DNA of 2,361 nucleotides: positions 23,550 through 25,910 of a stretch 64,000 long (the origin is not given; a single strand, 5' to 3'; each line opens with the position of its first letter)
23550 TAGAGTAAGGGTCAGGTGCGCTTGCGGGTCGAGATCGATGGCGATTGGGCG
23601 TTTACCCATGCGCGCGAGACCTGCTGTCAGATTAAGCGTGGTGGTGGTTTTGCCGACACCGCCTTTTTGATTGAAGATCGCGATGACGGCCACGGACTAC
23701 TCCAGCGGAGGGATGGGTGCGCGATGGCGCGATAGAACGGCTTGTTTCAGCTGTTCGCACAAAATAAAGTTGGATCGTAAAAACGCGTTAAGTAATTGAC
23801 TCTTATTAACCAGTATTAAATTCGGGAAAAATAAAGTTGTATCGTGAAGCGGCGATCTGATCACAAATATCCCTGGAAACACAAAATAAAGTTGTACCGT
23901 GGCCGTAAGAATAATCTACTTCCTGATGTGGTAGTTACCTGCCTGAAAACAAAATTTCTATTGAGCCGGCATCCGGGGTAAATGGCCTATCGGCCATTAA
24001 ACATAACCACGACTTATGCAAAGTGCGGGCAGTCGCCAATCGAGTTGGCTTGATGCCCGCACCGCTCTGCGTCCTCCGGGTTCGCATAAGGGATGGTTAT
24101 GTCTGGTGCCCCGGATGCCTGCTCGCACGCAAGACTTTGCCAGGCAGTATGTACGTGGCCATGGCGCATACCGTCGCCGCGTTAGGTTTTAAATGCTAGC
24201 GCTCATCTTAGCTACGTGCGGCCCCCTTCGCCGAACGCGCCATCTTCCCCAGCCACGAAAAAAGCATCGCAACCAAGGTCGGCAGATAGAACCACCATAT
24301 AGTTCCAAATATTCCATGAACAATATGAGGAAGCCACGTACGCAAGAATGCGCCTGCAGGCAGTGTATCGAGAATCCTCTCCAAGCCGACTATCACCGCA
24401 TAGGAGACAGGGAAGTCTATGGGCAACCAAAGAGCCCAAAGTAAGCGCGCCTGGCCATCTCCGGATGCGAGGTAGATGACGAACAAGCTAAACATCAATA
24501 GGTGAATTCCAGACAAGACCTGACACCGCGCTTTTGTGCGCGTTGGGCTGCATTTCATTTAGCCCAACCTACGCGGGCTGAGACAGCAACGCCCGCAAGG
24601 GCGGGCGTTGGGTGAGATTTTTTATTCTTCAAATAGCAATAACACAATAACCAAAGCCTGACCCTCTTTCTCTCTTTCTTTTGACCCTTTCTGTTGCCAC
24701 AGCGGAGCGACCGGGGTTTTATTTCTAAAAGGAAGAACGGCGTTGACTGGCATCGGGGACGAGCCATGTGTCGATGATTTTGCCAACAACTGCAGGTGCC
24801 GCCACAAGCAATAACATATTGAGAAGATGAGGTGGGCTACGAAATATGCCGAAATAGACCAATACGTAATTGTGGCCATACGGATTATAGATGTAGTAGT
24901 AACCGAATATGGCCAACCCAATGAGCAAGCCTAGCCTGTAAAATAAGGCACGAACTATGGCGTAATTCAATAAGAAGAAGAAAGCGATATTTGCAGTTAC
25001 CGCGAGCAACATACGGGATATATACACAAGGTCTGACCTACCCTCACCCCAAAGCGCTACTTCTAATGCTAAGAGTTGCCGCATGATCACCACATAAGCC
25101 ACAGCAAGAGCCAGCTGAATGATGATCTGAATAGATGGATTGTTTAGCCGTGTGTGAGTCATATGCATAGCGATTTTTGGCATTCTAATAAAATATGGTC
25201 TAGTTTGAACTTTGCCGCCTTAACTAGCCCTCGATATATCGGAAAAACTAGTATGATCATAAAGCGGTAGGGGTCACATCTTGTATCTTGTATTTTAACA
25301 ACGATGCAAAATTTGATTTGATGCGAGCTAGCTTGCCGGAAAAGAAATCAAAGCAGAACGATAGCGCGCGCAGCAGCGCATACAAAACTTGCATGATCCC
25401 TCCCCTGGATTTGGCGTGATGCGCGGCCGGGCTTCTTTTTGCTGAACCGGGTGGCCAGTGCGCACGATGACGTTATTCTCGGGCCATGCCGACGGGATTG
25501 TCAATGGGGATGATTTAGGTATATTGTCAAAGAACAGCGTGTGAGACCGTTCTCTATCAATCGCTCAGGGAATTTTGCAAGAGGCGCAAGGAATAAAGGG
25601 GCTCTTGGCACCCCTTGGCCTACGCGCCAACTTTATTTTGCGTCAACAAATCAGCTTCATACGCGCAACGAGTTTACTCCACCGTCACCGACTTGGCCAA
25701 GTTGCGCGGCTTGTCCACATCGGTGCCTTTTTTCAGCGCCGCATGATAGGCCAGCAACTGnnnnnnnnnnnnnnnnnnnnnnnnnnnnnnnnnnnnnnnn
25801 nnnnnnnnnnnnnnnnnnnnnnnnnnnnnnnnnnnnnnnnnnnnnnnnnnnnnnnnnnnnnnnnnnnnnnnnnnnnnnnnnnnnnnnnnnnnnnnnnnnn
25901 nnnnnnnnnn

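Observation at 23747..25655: Transposase-less Tn7-like miniature element in the glmS attTn7 site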

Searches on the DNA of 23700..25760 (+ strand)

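Call 41: search_dna_similar(query=window:23752-23905:+, collection=plasmids, mode=distant, max_evalue=1, max_rows=20)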
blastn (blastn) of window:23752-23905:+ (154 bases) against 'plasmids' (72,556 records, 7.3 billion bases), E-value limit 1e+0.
No match.

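Call 57: search_rna_families(source=window, start=23700, end=25700, threshold=evalue, max_evalue=1)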
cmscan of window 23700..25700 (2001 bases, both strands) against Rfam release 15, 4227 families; matches with E-value up to 1: 0.
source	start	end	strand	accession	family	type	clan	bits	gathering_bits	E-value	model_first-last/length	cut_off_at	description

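Call 60: search_dna_similar(query=window:23940-24200:+, collection=plasmids, mode=distant, max_evalue=0.1, max_rows=15)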
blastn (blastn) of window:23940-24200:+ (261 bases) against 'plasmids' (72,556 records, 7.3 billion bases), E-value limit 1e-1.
Records with a match: 1; places in all: 1; records where one place covers at least 80% of the query: 0.
Best place of each record, by identity: 60-80% 1.
By first word of the organism name: Leisingera 1.
By predicted mobility (MOB-suite, as given by PLSDB): non-mobilizable 1.
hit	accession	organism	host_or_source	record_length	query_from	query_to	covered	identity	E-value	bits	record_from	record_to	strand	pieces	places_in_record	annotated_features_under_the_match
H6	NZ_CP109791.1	Leisingera thetidis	-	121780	89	147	23%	77.8%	2e-2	47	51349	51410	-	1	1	FAD-dependent oxidoreductase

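Call 110: search_dna_similar(query=window:25674-25760:-, collection=ecoli_genomes, mode=distant, max_rows=2, max_evalue=0.001)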
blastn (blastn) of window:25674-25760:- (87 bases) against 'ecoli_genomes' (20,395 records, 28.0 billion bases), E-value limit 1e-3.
Records with a match: 4941; places in all: 4943; records where one place covers at least 80% of the query: 4941.
Genomes with a match: 4940 of 5426; with a place that covers at least 80% of the query: 4940. Places per genome that has any: lowest 1, median 1, highest 3. On chromosomes: 4942 places; on plasmids: 1.
Best place of each record, by identity: 80-90% 4924; 60-80% 17.
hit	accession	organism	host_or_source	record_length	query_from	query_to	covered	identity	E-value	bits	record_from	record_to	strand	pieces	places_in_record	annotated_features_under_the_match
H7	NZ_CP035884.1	Escherichia coli strain LSN03-016011/A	Homo sapiens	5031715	1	87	100%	82.8%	2e-15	91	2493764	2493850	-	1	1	glmS: glutamine--fructose-6-phosphate transaminase (isomerizing)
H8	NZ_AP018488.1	Escherichia coli O157:H7 strain PV15-279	Homo sapiens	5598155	1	87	100%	81.6%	2e-14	86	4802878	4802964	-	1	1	glmS: glutamine--fructose-6-phosphate transaminase (isomerizing)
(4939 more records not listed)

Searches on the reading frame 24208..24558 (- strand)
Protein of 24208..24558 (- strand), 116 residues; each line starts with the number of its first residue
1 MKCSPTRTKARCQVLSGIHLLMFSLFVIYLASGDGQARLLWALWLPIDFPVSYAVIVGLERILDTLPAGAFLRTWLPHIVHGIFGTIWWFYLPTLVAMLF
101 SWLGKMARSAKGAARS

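Call 7: search_protein_families(library=pfam, proteins=[window:24208-24558:-], max_evalue=0.01)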
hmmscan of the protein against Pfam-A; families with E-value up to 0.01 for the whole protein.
window:24208-24558:- (116 aa): 0 families

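Call 63: search_protein_families(library=ncbifam, proteins=[window:24208-24558:-], max_evalue=0.1)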
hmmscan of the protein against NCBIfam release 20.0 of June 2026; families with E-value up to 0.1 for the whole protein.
window:24208-24558:- (116 aa): 0 families

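Call 64: search_protein_families(library=padloc, proteins=[window:24208-24558:-], max_evalue=0.1)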
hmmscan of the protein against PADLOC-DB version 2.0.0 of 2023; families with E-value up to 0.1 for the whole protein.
window:24208-24558:- (116 aa): 0 families

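Call 72: search_protein_representatives(protein=window:24208-24558:-)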
Query: 116 residues. Proteins with E-value up to 0.001 (for the whole library): 113; up to 1e-10: 12; up to 1e-30: 0. The best 113 are listed.
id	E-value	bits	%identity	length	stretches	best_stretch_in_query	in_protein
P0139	1.1e-21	93.3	55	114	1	15-98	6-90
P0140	4.4e-19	85.0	43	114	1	6-108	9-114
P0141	6.1e-19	84.5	45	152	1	5-100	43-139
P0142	2.5e-17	79.3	48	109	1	12-103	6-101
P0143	3.1e-16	75.8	50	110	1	14-103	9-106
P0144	7.7e-14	68.0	46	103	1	16-102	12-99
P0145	3.0e-12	62.9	38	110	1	15-104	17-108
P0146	2.6e-11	59.9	47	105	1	12-100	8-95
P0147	3.9e-11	59.3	36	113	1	15-103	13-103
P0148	6.4e-11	58.6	35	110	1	11-103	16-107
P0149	9.1e-11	58.1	43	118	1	14-92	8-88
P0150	9.8e-11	58.0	43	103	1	16-96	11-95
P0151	2.2e-10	56.9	41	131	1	17-103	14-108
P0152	2.5e-10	56.7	41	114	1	14-99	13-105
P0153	3.2e-10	56.3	33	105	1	8-98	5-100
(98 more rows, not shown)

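Call 75: search_protein_families(library=pfam, alignment_id=A1, max_evalue=0.01)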
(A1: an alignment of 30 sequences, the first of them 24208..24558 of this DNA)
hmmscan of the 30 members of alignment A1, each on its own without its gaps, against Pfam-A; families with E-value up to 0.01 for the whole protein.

A. member 1, window:24208-24558:- (116 aa): 0 families

B. families by the number of members that match (of 30 scanned): 1 family
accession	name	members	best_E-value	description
PF16933.10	PelG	1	0.00011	Putative exopolysaccharide Exporter (EPS-E)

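Call 108: find_homologous_proteins(query=window:24208-24558:-, max_evalue=0.00001)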
Query window:24208-24558:- (116 aa): 16 proteins with E <= 0.00001 among 21 candidates.
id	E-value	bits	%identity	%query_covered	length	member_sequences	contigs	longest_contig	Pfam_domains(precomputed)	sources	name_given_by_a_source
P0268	3.7e-57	210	96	87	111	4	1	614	-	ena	-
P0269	3.0e-50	187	86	88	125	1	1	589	-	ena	-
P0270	1.1e-42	163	72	87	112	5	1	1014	-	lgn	-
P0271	2.0e-38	149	63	91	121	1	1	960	-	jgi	jgi:hypothetical protein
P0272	1.6e-37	146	67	85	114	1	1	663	-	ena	-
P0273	2.0e-25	107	61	64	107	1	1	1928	-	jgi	jgi:hypothetical protein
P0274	6.1e-25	106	54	81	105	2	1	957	-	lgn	-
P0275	3.9e-24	103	47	88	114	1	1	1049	-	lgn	-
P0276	1.5e-23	101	56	78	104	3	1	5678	-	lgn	-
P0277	1.0e-22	98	53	82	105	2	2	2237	-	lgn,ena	-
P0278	1.9e-22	98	55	74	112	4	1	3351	-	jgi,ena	-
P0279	7.4e-22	96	52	79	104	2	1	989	-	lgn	-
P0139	3.6e-21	93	50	88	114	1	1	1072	-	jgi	jgi:hypothetical protein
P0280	1.6e-19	88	49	77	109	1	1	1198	-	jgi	jgi:hypothetical protein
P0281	2.2e-17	81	50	71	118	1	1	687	-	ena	-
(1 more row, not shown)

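Call 109: find_encoding_contigs(protein=P0276, flank=6000, max_places=3)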
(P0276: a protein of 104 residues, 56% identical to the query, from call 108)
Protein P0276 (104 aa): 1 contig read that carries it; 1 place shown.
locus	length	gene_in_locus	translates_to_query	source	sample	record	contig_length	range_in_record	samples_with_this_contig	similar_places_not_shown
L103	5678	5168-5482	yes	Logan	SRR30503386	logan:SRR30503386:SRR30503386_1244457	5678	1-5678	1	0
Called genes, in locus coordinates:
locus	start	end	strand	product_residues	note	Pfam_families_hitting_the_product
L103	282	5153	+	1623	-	PF20148:DUF6531, PF25023:TEN_YD-shell, PF05593:RHS_repeat, PF25275:Golvesin_C, PF03527:RHS, PF25023:TEN_YD-shell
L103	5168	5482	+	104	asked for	-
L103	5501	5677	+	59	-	?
